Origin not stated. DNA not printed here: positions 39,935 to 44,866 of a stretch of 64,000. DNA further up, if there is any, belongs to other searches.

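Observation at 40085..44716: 1543-aa cytoplasmic fusion (acyl-CoA-synthetase-like + ~700-aa unknown + GNAT) in an operon-like position upstream of icd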

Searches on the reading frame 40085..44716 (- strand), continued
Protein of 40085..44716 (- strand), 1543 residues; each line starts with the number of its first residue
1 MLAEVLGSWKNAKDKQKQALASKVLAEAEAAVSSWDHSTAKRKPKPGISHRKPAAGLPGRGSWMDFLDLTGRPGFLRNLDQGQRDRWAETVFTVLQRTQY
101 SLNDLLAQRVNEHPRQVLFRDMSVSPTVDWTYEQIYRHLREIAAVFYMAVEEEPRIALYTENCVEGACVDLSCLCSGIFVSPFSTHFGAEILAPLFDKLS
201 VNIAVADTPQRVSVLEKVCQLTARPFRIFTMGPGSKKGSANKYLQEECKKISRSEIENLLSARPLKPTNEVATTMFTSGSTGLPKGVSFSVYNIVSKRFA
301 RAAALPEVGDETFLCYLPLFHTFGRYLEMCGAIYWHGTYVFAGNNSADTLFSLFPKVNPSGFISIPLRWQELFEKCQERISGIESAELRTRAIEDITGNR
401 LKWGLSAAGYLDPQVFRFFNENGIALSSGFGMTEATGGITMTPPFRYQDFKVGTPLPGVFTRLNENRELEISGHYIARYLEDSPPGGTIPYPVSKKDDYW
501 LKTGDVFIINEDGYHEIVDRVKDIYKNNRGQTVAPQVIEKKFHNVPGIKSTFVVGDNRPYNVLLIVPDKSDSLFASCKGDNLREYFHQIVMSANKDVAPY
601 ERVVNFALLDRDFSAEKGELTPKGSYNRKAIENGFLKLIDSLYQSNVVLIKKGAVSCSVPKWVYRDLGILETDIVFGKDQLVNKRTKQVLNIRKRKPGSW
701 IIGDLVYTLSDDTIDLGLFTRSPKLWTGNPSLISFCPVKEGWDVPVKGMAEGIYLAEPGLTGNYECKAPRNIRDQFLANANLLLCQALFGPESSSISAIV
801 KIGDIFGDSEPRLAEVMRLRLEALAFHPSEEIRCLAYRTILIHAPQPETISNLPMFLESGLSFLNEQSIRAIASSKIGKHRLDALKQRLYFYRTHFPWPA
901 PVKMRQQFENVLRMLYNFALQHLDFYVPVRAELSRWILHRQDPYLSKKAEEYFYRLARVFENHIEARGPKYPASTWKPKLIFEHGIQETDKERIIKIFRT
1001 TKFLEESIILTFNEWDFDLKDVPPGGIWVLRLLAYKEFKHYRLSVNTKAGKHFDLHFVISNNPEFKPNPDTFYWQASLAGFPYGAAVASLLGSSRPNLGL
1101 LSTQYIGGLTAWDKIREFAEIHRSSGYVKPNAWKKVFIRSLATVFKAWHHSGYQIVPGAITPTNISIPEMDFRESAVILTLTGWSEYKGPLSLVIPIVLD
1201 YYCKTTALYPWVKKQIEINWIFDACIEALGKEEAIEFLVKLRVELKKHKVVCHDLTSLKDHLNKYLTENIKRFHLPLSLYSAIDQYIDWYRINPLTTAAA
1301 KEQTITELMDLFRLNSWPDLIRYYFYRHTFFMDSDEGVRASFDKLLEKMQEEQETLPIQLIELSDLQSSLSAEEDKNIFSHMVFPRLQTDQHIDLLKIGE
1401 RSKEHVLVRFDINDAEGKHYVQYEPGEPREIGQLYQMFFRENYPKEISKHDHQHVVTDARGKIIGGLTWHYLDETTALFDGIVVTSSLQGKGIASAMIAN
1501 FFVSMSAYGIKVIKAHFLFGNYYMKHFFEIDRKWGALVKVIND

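Call 7: find_homologous_proteins(query=window:40085-44716:-, max_evalue=0.00001)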
Query window:40085-44716:- (1543 aa): 2550 proteins with E <= 0.00001 among 8000 candidates; the best 120 are listed.
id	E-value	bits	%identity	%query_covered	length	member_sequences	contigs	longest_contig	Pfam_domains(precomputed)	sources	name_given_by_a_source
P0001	0.0e+0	3498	96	100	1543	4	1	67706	PF00501.35,PF23562.3,PF00583.32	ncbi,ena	-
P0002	0.0e+0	3124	86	100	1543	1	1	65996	PF00501.35,PF23562.3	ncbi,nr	ncbi:MAG: AMP-binding protein [Bacteroidetes bacterium]|nr:AMP-binding protein [Bacteroidota bacteri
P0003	0.0e+0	3039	83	100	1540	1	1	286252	PF00501.35,PF23562.3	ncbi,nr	ncbi:MAG: AMP-binding protein [Bacteroidetes bacterium]|nr:AMP-binding protein [Bacteroidota bacteri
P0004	0.0e+0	2996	82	100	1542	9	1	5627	PF00501.35,PF23562.3,PF00583.32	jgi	-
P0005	0.0e+0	2985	82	100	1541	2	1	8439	PF00501.35,PF23562.3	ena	-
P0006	0.0e+0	2966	81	100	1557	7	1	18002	PF00501.35,PF23562.3,PF00583.32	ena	-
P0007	0.0e+0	2958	81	100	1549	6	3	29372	PF00501.35,PF23562.3,PF00583.32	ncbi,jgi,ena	-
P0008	0.0e+0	2950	81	100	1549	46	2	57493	PF00501.35,PF23562.3,PF00583.32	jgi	-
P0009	0.0e+0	2944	80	100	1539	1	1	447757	PF13508.14,PF00501.35,PF23562.3,PF00583.32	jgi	-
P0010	0.0e+0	2939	80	100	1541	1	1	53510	PF13508.14,PF00501.35,PF23562.3,PF00583.32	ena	-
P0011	0.0e+0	2917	79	100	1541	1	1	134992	PF00501.35,PF23562.3,PF00583.32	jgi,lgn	-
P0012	0.0e+0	2917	80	100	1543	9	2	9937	PF00501.35,PF23562.3,PF00583.32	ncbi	-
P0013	0.0e+0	2914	80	100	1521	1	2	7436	PF00501.35,PF23562.3,PF00583.32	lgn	-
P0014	0.0e+0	2911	79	100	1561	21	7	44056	PF00501.35,PF23562.3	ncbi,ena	-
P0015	0.0e+0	2751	75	100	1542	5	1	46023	PF00501.35,PF23562.3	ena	-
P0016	0.0e+0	2594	78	90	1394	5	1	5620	PF00501.35,PF23562.3,PF00583.32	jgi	jgi:long-subunit acyl-CoA synthetase (AMP-forming)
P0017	0.0e+0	2271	62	100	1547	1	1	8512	PF13508.14,PF00501.35,PF23562.3,PF14542.13,PF00583.32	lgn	-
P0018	0.0e+0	2266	64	97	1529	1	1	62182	PF00501.35,PF23562.3,PF00583.32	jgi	jgi:long-subunit acyl-CoA synthetase (AMP-forming)/GNAT superfamily N-acetyltransferase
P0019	0.0e+0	2265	63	97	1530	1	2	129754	PF00501.35,PF23562.3,PF14542.13,PF00583.32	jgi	jgi:long-subunit acyl-CoA synthetase (AMP-forming)/predicted GNAT family acetyltransferase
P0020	0.0e+0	2255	62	100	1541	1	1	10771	PF00501.35,PF23562.3,PF00583.32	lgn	-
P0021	0.0e+0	2243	64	96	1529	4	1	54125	PF13508.14,PF00501.35,PF23562.3,PF00583.32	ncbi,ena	-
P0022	0.0e+0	2242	62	100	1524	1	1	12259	PF00501.35,PF23562.3,PF00583.32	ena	-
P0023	0.0e+0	2241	64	96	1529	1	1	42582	PF00501.35,PF23562.3,PF00583.32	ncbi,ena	ncbi:MAG: GNAT family N-acetyltransferase [Bacteroidota bacterium]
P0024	0.0e+0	2237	62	100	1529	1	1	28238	PF00501.35,PF23562.3,PF00583.32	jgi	jgi:long-chain acyl-CoA synthetase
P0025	0.0e+0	2227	64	96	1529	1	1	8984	PF00501.35,PF23562.3,PF00583.32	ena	-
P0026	0.0e+0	2227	63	96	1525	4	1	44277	PF13508.14,PF00501.35,PF23562.3,PF00583.32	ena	-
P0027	0.0e+0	2226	63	96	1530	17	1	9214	PF00501.35,PF23562.3,PF14542.13,PF00583.32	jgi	-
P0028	0.0e+0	2226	62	100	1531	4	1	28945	PF00501.35,PF23562.3,PF00583.32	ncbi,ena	-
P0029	0.0e+0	2226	63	96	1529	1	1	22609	PF00501.35,PF23562.3,PF14542.13,PF00583.32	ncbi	-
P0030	0.0e+0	2225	61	100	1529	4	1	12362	PF13508.14,PF00501.35,PF23562.3,PF14542.13,PF00583.32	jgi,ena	-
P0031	0.0e+0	2225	62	99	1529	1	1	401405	PF13508.14,PF00501.35,PF23562.3,PF00583.32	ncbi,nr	ncbi:MAG: GNAT family N-acetyltransferase [Bacteroidetes bacterium]|nr:GNAT family N-acetyltransfera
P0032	0.0e+0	2223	63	96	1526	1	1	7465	PF00501.35,PF23562.3,PF14542.13,PF00583.32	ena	-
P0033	0.0e+0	2223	63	96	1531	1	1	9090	PF00501.35,PF23562.3,PF14542.13,PF00583.32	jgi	jgi:long-chain acyl-CoA synthetase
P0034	0.0e+0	2219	61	100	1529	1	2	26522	PF13508.14,PF00501.35,PF23562.3,PF00583.32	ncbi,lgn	-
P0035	0.0e+0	2219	63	96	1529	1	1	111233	PF13508.14,PF00501.35,PF23562.3,PF00583.32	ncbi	ncbi:MAG: GNAT family N-acetyltransferase [Bacteroidales bacterium]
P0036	0.0e+0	2219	61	100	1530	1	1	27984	PF00501.35,PF23562.3,PF00583.32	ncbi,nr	ncbi:MAG: AMP-binding protein [Bacteroidetes bacterium]|nr:AMP-binding protein [Bacteroidota bacteri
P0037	0.0e+0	2217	61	100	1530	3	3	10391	PF00501.35,PF23562.3,PF14542.13,PF00583.32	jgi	jgi:long-subunit acyl-CoA synthetase (AMP-forming)/predicted GNAT family acetyltransferase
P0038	0.0e+0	2216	62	97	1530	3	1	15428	PF00501.35,PF23562.3,PF14542.13,PF00583.32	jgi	jgi:long-subunit acyl-CoA synthetase (AMP-forming)/predicted GNAT family acetyltransferase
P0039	0.0e+0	2212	62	100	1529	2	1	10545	PF13508.14,PF00501.35,PF23562.3,PF00583.32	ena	-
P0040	0.0e+0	2211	63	96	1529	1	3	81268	PF13508.14,PF00501.35,PF23562.3,PF00583.32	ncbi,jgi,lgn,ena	-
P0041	0.0e+0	2211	62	96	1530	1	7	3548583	PF00501.35,PF23562.3,PF00583.32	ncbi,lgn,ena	-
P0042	0.0e+0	2209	63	96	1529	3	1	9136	PF00501.35,PF23562.3,PF00583.32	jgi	jgi:long-subunit acyl-CoA synthetase (AMP-forming)/predicted GNAT family acetyltransferase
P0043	0.0e+0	2208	61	100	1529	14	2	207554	PF13508.14,PF00501.35,PF23562.3,PF00583.32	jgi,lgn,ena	-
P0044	0.0e+0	2207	63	96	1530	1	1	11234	PF13508.14,PF00501.35,PF23562.3,PF14542.13,PF00583.32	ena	-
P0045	0.0e+0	2206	61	100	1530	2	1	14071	PF00501.35,PF23562.3,PF14542.13,PF00583.32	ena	-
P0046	0.0e+0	2206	61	100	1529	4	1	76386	PF13508.14,PF00501.35,PF23562.3,PF14542.13,PF00583.32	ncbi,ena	-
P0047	0.0e+0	2205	62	96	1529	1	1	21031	PF00501.35,PF23562.3,PF00583.32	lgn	-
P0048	0.0e+0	2205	61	98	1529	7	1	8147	PF00501.35,PF23562.3,PF14542.13,PF00583.32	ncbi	-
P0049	0.0e+0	2202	61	98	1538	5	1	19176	PF00501.35,PF23562.3,PF14542.13,PF00583.32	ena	-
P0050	0.0e+0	2201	61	100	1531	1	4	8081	PF13508.14,PF00501.35,PF23562.3,PF00583.32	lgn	-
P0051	0.0e+0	2201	62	96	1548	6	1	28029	PF00501.35,PF23562.3,PF00583.32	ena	-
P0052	0.0e+0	2198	61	100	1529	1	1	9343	PF13508.14,PF00501.35,PF23562.3,PF00583.32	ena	-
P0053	0.0e+0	2198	61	100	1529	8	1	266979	PF00501.35,PF23562.3,PF14542.13,PF00583.32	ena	-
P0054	0.0e+0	2198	60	100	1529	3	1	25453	PF00501.35,PF23562.3,PF14542.13,PF00583.32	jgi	jgi:long-subunit acyl-CoA synthetase (AMP-forming)/predicted GNAT family acetyltransferase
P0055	0.0e+0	2198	62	96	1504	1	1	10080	PF00501.35,PF23562.3,PF14542.13,PF00583.32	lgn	-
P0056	0.0e+0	2198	62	96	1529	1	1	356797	PF13508.14,PF00501.35,PF23562.3,PF14542.13,PF00583.32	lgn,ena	-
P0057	0.0e+0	2196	62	96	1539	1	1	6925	PF00501.35,PF23562.3,PF00583.32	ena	-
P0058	0.0e+0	2194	62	100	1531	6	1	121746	PF00501.35,PF23562.3,PF00583.32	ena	-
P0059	0.0e+0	2193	62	96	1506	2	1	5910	PF00501.35,PF23562.3,PF00583.32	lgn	-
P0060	0.0e+0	2193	62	96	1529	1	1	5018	PF13508.14,PF00501.35,PF23562.3,PF00583.32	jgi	jgi:long-chain acyl-CoA synthetase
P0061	0.0e+0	2192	63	96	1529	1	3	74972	PF00501.35,PF23562.3,PF00583.32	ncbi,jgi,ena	-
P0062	0.0e+0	2192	61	100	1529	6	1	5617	PF13508.14,PF00501.35,PF23562.3,PF14542.13,PF00583.32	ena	-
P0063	0.0e+0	2192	61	100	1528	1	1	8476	PF13508.14,PF00501.35,PF23562.3,PF14542.13,PF00583.32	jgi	jgi:long-chain acyl-CoA synthetase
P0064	0.0e+0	2190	60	98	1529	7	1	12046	PF13508.14,PF00501.35,PF23562.3,PF00583.32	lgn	-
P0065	0.0e+0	2189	60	100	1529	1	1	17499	PF00501.35,PF23562.3,PF00583.32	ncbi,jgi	jgi:long-chain acyl-CoA synthetase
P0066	0.0e+0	2189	62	96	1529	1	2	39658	PF00501.35,PF23562.3,PF00583.32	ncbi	-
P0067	0.0e+0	2189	62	96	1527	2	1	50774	PF13508.14,PF00501.35,PF23562.3,PF00583.32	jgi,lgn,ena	-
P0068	0.0e+0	2187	60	100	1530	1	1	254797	PF00501.35,PF23562.3,PF14542.13,PF00583.32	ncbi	-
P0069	0.0e+0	2187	60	100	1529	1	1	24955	PF13673.14,PF13508.14,PF00501.35,PF23562.3,PF14542.13,PF00583.32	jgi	jgi:long-chain acyl-CoA synthetase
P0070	0.0e+0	2187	60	100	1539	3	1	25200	PF00501.35,PF23562.3,PF00583.32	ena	-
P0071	0.0e+0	2187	62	96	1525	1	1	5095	PF00501.35,PF23562.3,PF00583.32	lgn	-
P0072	0.0e+0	2186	62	97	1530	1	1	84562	PF00501.35,PF23562.3,PF00583.32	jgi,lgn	jgi:long-subunit acyl-CoA synthetase (AMP-forming)/predicted GNAT family acetyltransferase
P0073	0.0e+0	2185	61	99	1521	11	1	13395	PF13508.14,PF00501.35,PF23562.3,PF00583.32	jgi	jgi:long-subunit acyl-CoA synthetase (AMP-forming)/GNAT superfamily N-acetyltransferase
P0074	0.0e+0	2184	61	99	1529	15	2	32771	PF00501.35,PF23562.3,PF14542.13,PF00583.32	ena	-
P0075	0.0e+0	2182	62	96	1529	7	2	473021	PF00501.35,PF23562.3,PF14542.13,PF00583.32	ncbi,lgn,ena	-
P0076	0.0e+0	2181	61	98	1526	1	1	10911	PF00501.35,PF23562.3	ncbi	-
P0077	0.0e+0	2181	61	97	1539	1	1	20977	PF00501.35,PF23562.3,PF00583.32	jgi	jgi:long-chain acyl-CoA synthetase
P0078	0.0e+0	2178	62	96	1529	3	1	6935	PF00501.35,PF23562.3,PF00583.32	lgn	-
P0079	0.0e+0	2178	61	97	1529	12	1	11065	PF00501.35,PF23562.3,PF14542.13,PF00583.32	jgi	jgi:long-subunit acyl-CoA synthetase (AMP-forming)/predicted GNAT family acetyltransferase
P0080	0.0e+0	2177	62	96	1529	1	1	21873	PF13508.14,PF00501.35,PF23562.3,PF00583.32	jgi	jgi:long-chain acyl-CoA synthetase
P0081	0.0e+0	2177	61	100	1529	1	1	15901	PF00501.35,PF23562.3,PF14542.13,PF00583.32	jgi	jgi:long-chain acyl-CoA synthetase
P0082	0.0e+0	2176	61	100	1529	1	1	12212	PF13508.14,PF00501.35,PF23562.3,PF14542.13,PF00583.32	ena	-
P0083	0.0e+0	2175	62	96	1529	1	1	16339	PF13508.14,PF00501.35,PF23562.3,PF14542.13,PF00583.32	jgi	jgi:long-chain acyl-CoA synthetase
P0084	0.0e+0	2175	61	96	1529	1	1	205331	PF00501.35,PF23562.3,PF14542.13,PF00583.32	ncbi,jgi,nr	ncbi:MAG: AMP-binding protein [Bacteroidales bacterium]|jgi:long-subunit acyl-CoA synthetase (AMP-fo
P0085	0.0e+0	2172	61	100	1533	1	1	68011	PF13508.14,PF00501.35,PF23562.3,PF14542.13,PF00583.32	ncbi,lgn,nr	ncbi:MAG: GNAT family N-acetyltransferase [Bacteroidetes bacterium]|nr:GNAT family N-acetyltransfera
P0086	0.0e+0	2169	62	94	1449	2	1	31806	PF13508.14,PF00501.35,PF23562.3,PF00583.32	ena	-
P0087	0.0e+0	2168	62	96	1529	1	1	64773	PF13508.14,PF00501.35,PF23562.3,PF00583.32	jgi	-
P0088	0.0e+0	2166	62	96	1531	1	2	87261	PF00501.35,PF23562.3,PF00583.32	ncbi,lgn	-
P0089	0.0e+0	2165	61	97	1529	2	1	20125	PF00501.35,PF23562.3,PF14542.13,PF00583.32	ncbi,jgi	ncbi:MAG: GNAT family N-acetyltransferase [Bacteroidales bacterium]|jgi:long-subunit acyl-CoA synthe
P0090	0.0e+0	2164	61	100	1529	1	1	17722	PF00501.35,PF23562.3,PF00583.32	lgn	-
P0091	0.0e+0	2164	60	100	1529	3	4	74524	PF00501.35,PF23562.3,PF00583.32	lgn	-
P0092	0.0e+0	2164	61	97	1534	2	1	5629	PF00501.35,PF23562.3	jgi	jgi:long-chain acyl-CoA synthetase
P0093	0.0e+0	2163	62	96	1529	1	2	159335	PF00501.35,PF23562.3,PF00583.32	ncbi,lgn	-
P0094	0.0e+0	2162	60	100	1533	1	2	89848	PF00501.35,PF23562.3,PF00583.32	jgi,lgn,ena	-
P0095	0.0e+0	2161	60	100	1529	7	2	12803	PF00501.35,PF23562.3,PF14542.13,PF00583.32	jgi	jgi:long-chain acyl-CoA synthetase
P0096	0.0e+0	2157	61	96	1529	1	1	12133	PF00501.35,PF23562.3,PF00583.32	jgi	-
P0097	0.0e+0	2148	59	100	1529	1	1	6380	PF00501.35,PF23562.3,PF00583.32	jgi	jgi:long-chain acyl-CoA synthetase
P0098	0.0e+0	2146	60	100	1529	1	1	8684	PF13508.14,PF00501.35,PF23562.3,PF14542.13,PF00583.32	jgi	jgi:long-chain acyl-CoA synthetase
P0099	0.0e+0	2141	59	100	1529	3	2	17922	PF00501.35,PF23562.3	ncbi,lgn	-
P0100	0.0e+0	2135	61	96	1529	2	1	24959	PF00501.35,PF23562.3,PF14542.13,PF00583.32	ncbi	-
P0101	0.0e+0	2128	60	96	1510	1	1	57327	PF00501.35,PF23562.3,PF00583.32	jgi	-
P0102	0.0e+0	2128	61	96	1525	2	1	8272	PF00501.35,PF23562.3,PF00583.32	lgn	-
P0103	0.0e+0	2119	59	100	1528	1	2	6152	PF13508.14,PF00501.35,PF23562.3,PF14542.13,PF00583.32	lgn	-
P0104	0.0e+0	2113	61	96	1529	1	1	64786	PF00501.35,PF23562.3,PF00583.32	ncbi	-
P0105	0.0e+0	2109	60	96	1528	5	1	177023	PF00501.35,PF23562.3,PF00583.32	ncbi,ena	-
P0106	0.0e+0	2107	59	100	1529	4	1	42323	PF00501.35,PF23562.3,PF14542.13,PF00583.32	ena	-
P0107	0.0e+0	2100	59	99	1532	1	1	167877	PF00501.35,PF23562.3,PF00583.32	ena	-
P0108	0.0e+0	2098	59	99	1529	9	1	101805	PF00501.35,PF23562.3,PF00583.32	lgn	-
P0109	0.0e+0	2096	59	99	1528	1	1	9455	PF00501.35,PF23562.3,PF00583.32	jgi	jgi:long-chain acyl-CoA synthetase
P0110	0.0e+0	2091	63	90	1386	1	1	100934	PF13508.14,PF00501.35,PF23562.3,PF00583.32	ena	-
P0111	0.0e+0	2081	60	96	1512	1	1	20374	PF00501.35,PF23562.3,PF14542.13,PF00583.32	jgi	jgi:long-subunit acyl-CoA synthetase (AMP-forming)/predicted GNAT family acetyltransferase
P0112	0.0e+0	2080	58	97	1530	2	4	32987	PF00501.35,PF23562.3,PF00583.32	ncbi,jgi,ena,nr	ncbi:MAG TPA: GNAT family N-acetyltransferase [Bacteroidales bacterium]|nr:GNAT family N-acetyltrans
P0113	0.0e+0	2076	59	96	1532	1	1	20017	PF00501.35,PF23562.3,PF00583.32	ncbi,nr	ncbi:MAG: GNAT family N-acetyltransferase [Bacteroidales bacterium]|nr:GNAT family N-acetyltransfera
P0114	0.0e+0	2066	58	99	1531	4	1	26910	PF00501.35,PF23562.3,PF00583.32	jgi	-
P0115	0.0e+0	2063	58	99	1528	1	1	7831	PF13508.14,PF00501.35,PF23562.3,PF00583.32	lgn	-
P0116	0.0e+0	2036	59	96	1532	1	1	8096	PF00501.35,PF23562.3,PF00583.32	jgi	-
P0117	0.0e+0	2028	57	100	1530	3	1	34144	PF00501.35,PF23562.3,PF14542.13,PF00583.32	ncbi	-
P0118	0.0e+0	2022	57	99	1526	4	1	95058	PF00501.35,PF23562.3,PF00583.32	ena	-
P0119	0.0e+0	2014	56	99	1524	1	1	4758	PF00501.35,PF23562.3,PF00583.32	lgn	-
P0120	0.0e+0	1944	64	83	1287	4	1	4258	PF00501.35,PF23562.3,PF00583.32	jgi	jgi:predicted GNAT family acetyltransferase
